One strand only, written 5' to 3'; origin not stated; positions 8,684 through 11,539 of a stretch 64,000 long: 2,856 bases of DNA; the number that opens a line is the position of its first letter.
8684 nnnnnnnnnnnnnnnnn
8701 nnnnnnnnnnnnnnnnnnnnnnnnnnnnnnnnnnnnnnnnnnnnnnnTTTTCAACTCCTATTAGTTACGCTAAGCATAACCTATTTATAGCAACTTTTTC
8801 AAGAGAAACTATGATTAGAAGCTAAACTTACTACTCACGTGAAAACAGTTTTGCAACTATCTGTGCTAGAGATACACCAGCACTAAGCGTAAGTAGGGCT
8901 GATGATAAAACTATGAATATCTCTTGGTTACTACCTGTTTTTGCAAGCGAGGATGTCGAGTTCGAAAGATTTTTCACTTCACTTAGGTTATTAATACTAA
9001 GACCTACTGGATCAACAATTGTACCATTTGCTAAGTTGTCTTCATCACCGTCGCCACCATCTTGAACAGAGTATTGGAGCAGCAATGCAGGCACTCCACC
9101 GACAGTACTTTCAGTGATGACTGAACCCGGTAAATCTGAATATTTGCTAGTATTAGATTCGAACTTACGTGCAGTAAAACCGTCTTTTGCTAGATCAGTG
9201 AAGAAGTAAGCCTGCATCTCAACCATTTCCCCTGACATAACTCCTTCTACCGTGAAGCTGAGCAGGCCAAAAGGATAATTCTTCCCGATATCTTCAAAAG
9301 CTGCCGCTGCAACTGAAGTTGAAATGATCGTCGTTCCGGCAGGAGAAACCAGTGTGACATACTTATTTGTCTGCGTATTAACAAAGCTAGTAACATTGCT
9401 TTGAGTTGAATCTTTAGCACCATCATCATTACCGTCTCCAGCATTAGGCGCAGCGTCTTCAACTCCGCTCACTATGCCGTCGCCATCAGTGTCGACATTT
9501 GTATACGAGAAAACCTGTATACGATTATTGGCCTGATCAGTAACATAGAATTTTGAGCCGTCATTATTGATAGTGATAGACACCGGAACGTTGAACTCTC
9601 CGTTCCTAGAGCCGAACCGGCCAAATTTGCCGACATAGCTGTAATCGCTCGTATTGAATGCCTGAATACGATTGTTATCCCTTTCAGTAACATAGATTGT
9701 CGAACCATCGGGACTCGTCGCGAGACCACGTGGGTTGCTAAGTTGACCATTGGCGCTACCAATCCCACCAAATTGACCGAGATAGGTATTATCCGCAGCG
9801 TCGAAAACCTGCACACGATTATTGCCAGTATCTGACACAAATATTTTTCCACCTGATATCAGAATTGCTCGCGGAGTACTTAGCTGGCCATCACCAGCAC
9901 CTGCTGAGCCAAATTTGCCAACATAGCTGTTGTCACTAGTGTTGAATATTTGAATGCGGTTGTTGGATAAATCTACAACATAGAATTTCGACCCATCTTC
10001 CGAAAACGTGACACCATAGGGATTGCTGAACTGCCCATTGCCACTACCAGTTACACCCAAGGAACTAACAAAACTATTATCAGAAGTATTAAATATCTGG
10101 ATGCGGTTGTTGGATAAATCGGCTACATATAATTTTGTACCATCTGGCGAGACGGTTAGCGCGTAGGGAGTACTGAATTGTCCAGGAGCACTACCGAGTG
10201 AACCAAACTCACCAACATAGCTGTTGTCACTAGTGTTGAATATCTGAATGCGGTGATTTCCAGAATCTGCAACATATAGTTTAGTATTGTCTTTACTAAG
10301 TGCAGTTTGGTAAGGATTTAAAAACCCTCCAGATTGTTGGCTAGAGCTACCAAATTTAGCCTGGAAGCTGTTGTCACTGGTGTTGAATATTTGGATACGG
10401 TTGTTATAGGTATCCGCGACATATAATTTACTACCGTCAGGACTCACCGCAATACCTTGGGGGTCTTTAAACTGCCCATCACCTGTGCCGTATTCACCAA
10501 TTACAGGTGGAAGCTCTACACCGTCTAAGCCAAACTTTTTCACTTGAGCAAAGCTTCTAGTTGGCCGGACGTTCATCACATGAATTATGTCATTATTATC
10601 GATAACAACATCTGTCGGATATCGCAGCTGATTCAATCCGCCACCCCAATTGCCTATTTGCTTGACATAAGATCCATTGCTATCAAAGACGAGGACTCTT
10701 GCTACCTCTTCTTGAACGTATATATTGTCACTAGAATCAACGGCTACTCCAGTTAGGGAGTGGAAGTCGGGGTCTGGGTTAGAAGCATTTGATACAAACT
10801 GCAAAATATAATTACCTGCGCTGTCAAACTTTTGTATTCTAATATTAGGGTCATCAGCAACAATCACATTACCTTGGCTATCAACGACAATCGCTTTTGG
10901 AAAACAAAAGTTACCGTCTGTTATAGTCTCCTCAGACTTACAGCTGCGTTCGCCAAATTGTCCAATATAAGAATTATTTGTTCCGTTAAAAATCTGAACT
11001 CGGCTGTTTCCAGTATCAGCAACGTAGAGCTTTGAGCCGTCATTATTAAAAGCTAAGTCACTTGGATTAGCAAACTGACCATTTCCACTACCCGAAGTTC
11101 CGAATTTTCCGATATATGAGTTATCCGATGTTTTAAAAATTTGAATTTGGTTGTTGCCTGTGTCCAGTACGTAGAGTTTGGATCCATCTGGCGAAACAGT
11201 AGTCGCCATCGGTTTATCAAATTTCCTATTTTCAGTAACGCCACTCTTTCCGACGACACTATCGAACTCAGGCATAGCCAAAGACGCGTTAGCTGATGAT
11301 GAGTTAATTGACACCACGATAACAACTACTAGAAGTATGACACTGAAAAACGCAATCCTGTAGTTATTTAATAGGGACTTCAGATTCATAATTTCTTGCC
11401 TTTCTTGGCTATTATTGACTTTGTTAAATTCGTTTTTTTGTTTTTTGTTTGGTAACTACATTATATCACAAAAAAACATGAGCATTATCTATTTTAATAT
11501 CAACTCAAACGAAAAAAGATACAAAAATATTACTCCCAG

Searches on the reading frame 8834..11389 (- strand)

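Call 66: search_protein_families(library=pfam, proteins=[L008:11416-13089:+, L008:13368-14711:-], max_evalue=0.1)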
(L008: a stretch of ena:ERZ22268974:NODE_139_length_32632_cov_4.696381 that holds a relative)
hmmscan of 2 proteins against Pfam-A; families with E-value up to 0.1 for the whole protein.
L008:11416-13089:+ (558 aa): 1 family
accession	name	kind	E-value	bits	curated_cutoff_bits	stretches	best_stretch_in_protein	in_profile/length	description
PF04607.23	RelA_SpoT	-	1.6e-06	28.8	27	1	338-479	3-111/113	Region found in RelA / SpoT proteins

L008:13368-14711:- (448 aa): 0 families

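Call 72: search_protein_families(library=padloc, proteins=[L008:11416-13089:+, L008:13368-14711:-, L013:2634-4874:-], max_evalue=0.01)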
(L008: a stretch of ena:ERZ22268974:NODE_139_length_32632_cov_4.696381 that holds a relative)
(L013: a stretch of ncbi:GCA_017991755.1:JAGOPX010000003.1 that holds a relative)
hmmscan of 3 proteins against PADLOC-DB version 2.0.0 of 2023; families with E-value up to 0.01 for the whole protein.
L008:11416-13089:+ (558 aa): 0 families

L008:13368-14711:- (448 aa): 0 families

L013:2634-4874:- (747 aa): 0 families

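Call 73: search_protein_families(library=phrogs, proteins=[L008:13368-14711:-], max_evalue=0.001)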
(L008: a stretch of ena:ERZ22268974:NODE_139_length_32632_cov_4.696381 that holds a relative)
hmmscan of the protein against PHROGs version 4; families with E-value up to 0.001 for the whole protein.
L008:13368-14711:- (448 aa): 0 families
